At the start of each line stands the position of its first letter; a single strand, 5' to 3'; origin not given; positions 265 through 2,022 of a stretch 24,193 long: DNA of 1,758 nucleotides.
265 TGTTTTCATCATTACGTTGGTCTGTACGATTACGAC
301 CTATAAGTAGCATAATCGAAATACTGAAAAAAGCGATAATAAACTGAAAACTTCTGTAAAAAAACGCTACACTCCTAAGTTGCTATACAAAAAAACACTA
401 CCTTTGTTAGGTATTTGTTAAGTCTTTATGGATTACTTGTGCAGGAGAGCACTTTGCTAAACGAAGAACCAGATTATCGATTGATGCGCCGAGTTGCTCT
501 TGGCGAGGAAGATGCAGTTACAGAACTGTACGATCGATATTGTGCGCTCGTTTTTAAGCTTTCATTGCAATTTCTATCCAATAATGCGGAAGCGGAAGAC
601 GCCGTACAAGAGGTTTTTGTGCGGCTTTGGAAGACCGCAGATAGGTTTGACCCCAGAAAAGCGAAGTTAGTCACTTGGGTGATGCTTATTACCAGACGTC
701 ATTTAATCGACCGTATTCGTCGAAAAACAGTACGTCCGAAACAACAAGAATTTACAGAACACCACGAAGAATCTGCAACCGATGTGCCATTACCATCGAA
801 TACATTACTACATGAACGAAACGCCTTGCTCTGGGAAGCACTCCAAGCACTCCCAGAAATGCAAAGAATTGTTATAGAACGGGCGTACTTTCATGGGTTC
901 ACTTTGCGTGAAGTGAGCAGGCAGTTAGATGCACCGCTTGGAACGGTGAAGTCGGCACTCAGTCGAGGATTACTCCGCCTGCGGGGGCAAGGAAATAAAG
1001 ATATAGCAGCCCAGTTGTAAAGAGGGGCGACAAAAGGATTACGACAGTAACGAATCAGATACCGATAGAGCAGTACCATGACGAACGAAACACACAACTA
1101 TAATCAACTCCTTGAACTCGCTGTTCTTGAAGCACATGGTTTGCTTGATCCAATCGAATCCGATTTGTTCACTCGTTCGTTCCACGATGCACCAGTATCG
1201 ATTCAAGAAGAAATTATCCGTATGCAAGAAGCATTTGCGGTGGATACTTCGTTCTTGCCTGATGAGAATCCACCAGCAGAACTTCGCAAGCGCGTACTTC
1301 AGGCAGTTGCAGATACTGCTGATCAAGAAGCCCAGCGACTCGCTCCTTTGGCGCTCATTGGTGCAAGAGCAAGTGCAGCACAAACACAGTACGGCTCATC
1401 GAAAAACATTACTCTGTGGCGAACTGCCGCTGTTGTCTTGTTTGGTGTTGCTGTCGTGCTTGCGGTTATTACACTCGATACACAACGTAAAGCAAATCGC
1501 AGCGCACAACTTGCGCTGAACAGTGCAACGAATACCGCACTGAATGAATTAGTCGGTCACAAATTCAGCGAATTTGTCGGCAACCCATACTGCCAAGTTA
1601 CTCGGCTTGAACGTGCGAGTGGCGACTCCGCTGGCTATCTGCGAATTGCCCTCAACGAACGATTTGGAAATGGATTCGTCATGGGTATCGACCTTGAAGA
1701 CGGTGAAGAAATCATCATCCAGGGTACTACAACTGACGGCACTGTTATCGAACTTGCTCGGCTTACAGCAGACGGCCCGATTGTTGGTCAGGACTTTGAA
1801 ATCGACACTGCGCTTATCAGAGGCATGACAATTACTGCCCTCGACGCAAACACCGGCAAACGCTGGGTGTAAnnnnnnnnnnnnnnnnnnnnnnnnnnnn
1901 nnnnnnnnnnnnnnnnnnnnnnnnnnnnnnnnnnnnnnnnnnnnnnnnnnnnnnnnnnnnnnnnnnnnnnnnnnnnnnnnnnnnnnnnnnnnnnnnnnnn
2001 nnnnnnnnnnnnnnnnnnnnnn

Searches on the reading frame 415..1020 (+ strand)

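Call 10: search_protein_families(library=pfam, proteins=[window:415-1020:+])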
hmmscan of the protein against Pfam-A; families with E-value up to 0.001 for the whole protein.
window:415-1020:+ (201 aa): 4 families
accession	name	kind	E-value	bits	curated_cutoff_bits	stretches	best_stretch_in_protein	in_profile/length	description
PF04542.20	Sigma70_r2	-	4.8e-19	68.4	24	1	38-105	1-69/71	Sigma-70 region 2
PF08281.18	Sigma70_r4_2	-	5e-13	48.9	25.7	1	138-189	3-54/54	Sigma-70, region 4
PF04545.22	Sigma70_r4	-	3e-12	46.3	24.1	1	142-190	1-49/50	Sigma-70, region 4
PF07638.17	Sigma70_ECF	-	3.3e-07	30.8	21.1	1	23-181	7-171/185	ECF sigma factor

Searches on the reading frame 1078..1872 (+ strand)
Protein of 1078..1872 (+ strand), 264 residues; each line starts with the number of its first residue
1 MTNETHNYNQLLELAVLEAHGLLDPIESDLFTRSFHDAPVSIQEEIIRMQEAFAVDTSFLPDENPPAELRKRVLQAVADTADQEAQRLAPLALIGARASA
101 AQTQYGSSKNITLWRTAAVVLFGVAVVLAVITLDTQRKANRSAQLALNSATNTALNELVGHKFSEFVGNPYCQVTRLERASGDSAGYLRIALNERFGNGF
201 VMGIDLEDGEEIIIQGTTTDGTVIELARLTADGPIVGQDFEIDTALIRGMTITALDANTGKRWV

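Call 10: search_protein_families(library=pfam, proteins=[window:1078-1872:+])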
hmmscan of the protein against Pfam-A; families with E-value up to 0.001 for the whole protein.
window:1078-1872:+ (264 aa): 0 families

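Call 56: find_encoding_contigs(protein=window:1078-1872:+, flank=3000, max_places=4)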
Protein window:1078-1872:+ (264 aa): 5 contigs read that carry it; 4 places shown.
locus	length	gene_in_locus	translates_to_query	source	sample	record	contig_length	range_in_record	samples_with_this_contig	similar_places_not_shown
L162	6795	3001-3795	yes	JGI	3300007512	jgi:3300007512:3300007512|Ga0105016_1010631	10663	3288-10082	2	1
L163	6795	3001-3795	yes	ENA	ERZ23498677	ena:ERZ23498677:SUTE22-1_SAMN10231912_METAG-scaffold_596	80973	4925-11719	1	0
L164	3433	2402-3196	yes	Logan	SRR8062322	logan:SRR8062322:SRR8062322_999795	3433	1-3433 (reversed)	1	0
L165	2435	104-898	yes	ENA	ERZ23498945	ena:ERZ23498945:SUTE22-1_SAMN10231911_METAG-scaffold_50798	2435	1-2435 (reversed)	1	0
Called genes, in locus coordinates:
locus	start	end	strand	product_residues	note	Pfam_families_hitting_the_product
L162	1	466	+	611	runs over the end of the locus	PF03600:CitMHS, PF02080:TrkA_C, PF03600:CitMHS (weak)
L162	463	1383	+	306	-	-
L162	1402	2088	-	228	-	PF07596:SBP_bac_10 (weak)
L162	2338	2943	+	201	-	PF07638:Sigma70_ECF (weak), PF04542:Sigma70_r2, PF08281:Sigma70_r4_2, PF04545:Sigma70_r4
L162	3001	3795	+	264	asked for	-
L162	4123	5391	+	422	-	PF07690:MFS_1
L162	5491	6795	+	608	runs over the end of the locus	PF13509:S1_2 (faint), PF00575:S1, PF21710:Spt6_S1 (faint), PF17092:PCB_OB (faint), PF00575:S1, PF23459:S1_RRP5 (weak), PF00575:S1, PF23459:S1_RRP5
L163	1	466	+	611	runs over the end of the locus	PF03600:CitMHS, PF02080:TrkA_C, PF03600:CitMHS (weak)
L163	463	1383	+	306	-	-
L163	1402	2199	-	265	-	PF07963:N_methyl (weak), PF07596:SBP_bac_10 (weak)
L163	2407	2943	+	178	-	PF07638:Sigma70_ECF (weak), PF04542:Sigma70_r2, PF08281:Sigma70_r4_2, PF04545:Sigma70_r4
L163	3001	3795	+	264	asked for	-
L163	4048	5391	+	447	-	PF07690:MFS_1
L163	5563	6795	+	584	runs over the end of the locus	PF13509:S1_2 (faint), PF00575:S1, PF21710:Spt6_S1 (faint), PF17092:PCB_OB (faint), PF00575:S1, PF23459:S1_RRP5 (weak), PF00575:S1, PF23459:S1_RRP5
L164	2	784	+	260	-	?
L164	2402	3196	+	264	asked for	-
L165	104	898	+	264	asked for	-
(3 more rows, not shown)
